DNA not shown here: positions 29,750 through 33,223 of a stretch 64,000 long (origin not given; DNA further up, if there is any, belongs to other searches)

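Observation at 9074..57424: Nested in-frame domain insertion as the general growth mode of this phage's virion proteins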

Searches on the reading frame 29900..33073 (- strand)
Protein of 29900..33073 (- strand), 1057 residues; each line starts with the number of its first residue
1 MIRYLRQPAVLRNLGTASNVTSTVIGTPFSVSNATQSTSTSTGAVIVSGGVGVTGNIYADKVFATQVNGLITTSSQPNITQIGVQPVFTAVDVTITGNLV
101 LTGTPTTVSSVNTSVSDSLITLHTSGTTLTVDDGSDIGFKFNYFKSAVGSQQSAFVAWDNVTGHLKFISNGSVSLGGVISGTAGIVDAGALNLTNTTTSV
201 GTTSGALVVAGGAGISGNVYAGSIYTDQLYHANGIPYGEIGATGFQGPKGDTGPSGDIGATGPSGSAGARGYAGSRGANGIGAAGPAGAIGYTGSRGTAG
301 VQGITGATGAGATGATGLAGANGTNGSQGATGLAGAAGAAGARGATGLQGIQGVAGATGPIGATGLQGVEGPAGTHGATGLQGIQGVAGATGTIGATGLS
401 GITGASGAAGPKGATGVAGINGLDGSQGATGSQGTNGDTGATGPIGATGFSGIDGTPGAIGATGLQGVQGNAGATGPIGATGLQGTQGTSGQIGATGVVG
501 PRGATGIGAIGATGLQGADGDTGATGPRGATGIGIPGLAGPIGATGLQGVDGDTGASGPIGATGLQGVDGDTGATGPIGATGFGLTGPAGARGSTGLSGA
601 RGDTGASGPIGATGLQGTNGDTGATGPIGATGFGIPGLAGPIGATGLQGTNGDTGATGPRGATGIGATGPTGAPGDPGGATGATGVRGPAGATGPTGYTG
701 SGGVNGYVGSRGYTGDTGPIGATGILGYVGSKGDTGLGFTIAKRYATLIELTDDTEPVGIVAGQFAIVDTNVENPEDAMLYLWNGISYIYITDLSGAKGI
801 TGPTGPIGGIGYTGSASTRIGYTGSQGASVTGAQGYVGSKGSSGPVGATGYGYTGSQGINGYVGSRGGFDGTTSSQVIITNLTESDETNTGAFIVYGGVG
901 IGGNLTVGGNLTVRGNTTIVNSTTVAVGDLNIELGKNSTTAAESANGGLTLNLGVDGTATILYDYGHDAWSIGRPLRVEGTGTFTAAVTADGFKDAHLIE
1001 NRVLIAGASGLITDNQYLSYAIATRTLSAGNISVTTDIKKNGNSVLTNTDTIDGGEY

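Call 4: search_protein_families(library=pfam, proteins=[window:29900-33073:-], max_evalue=0.01)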
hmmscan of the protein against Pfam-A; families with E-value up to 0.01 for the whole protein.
window:29900-33073:- (1057 aa): 1 family
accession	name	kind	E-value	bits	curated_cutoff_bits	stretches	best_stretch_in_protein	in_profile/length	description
PF01391.23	Collagen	-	7.4e-67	221.4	27.2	5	679-736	1-58/60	Collagen triple helix repeat (20 copies)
